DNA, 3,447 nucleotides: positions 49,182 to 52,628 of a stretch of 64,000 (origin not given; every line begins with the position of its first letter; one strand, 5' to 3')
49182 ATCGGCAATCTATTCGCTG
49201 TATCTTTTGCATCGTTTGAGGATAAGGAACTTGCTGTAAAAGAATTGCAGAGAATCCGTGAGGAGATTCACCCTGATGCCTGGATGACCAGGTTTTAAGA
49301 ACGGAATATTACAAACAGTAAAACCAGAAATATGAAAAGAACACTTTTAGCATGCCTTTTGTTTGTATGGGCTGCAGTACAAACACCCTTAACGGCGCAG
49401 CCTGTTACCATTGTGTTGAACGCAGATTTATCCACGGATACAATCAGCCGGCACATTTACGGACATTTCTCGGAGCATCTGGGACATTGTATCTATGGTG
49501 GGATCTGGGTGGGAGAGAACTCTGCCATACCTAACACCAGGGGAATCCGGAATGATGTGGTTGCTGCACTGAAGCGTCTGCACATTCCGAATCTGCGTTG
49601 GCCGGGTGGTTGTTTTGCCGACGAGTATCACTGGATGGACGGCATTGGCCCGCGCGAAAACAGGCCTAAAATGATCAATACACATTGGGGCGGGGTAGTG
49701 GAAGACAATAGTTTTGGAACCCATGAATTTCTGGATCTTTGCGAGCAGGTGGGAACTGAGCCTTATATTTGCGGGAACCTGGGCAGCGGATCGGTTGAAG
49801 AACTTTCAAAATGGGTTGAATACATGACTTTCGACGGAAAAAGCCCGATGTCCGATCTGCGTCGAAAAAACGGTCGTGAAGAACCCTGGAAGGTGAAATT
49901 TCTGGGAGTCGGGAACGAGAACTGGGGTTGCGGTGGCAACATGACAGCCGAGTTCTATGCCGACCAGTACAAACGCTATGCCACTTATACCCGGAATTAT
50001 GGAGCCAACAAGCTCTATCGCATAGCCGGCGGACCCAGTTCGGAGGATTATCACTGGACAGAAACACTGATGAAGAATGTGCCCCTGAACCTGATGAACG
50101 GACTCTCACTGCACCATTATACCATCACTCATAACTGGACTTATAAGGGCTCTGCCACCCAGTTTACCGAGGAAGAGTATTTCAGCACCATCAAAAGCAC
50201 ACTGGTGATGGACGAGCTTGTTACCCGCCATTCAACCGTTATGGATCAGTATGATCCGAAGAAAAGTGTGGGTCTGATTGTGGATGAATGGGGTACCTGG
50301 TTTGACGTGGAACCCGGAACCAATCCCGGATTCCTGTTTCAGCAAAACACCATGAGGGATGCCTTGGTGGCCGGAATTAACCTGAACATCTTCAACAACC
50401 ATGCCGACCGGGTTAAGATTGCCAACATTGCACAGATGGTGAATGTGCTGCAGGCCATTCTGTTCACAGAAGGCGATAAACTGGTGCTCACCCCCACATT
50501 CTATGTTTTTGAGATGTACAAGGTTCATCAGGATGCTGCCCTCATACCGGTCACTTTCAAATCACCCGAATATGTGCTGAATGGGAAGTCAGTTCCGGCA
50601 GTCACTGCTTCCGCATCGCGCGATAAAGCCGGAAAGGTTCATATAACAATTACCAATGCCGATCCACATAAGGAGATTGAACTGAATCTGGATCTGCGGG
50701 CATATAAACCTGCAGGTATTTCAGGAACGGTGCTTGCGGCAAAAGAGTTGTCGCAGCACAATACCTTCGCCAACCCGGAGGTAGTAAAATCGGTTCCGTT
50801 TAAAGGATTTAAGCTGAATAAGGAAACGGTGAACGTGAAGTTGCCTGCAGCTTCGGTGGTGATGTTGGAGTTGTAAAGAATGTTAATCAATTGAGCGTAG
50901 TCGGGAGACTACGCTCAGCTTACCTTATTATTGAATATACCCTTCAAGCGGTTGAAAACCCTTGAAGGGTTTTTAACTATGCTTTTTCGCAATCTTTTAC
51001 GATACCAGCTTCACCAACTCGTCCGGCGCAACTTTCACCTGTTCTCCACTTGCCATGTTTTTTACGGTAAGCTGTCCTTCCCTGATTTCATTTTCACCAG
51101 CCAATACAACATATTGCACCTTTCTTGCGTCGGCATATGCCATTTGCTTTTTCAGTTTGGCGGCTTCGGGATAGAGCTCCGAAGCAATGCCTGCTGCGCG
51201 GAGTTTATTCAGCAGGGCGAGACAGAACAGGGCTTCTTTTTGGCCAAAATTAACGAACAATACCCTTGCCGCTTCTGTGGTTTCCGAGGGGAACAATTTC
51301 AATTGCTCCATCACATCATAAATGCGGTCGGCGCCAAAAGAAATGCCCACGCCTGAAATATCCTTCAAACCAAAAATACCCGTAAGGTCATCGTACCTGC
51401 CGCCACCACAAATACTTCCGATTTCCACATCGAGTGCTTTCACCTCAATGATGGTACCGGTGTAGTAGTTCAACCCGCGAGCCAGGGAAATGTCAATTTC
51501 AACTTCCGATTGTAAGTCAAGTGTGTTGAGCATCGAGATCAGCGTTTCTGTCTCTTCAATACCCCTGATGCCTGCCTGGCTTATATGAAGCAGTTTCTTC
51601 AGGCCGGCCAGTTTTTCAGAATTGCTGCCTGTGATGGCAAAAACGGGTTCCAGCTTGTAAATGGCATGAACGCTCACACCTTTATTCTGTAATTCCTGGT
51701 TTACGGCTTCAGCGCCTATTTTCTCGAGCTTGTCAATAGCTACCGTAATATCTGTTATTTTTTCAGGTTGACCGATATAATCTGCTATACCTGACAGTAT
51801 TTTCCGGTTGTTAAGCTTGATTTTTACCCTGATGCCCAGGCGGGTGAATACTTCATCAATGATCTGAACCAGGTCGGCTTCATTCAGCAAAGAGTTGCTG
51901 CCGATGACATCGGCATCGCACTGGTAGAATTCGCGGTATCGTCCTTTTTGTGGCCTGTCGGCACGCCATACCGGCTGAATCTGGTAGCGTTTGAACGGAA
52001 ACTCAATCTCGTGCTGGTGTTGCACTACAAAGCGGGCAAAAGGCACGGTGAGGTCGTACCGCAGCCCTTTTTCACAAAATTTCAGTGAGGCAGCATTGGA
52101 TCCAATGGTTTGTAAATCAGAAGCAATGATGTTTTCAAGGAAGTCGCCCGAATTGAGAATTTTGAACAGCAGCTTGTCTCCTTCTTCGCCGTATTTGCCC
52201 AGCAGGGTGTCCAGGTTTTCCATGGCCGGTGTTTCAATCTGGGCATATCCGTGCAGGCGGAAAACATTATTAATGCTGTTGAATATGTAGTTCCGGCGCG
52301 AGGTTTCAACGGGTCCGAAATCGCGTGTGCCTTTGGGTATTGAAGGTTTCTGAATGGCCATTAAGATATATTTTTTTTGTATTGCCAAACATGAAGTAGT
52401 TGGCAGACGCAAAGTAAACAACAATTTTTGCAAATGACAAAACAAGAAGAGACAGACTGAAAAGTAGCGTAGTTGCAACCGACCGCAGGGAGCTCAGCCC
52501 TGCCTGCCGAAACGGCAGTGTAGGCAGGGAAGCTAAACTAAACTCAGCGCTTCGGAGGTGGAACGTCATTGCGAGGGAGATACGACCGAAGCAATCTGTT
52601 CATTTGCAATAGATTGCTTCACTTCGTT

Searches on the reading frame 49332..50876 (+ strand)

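Call 13: search_protein_families(library=pfam, proteins=[window:49332-50876:+], max_evalue=0.001)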
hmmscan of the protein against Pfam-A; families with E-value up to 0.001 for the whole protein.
window:49332-50876:+ (514 aa): 2 families
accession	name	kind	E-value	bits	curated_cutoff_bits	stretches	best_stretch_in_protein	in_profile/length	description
PF06964.18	Alpha-L-AF_C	-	1.1e-52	179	27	1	318-508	1-165/165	Alpha-L-arabinofuranosidase C-terminal domain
PF22848.2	ASD1_dom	-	1.6e-06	28.3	22.2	1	81-145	4-72/239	Alpha-L-arabinofuranosidase 1 domain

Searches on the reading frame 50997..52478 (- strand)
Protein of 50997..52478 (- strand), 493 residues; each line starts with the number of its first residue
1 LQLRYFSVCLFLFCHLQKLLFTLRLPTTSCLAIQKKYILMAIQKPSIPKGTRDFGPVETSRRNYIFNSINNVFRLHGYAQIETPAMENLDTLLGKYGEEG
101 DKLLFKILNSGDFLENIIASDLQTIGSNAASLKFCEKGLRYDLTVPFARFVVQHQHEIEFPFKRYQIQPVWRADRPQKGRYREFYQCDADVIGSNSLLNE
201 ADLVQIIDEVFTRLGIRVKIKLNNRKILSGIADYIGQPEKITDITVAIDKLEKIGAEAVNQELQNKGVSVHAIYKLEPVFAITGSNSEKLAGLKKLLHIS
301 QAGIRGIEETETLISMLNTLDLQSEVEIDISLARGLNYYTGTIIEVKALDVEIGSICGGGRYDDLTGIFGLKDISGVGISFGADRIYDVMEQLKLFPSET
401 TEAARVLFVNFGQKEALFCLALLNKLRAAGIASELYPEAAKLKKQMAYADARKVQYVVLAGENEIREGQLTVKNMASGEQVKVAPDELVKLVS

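Call 13: search_protein_families(library=pfam, proteins=[window:50997-52478:-], max_evalue=0.001)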
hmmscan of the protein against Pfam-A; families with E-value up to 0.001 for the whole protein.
window:50997-52478:- (493 aa): 4 families
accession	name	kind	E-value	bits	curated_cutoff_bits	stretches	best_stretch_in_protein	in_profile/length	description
PF13393.11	tRNA-synt_His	-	1.2e-34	120.5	25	2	138-385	66-307/308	Histidyl-tRNA synthetase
PF03129.25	HGTP_anticodon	-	9.2e-18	64.6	21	1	417-492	16-91/94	Anticodon binding domain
PF00587.30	tRNA-synt_2b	-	8.1e-08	33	29.3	1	152-227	26-108/179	tRNA synthetase class II core domain (G, H, P, S and T)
PF00152.25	tRNA-synt_2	-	3.1e-05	23.6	25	0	164-234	94-152/308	tRNA synthetases class II (D, K and N)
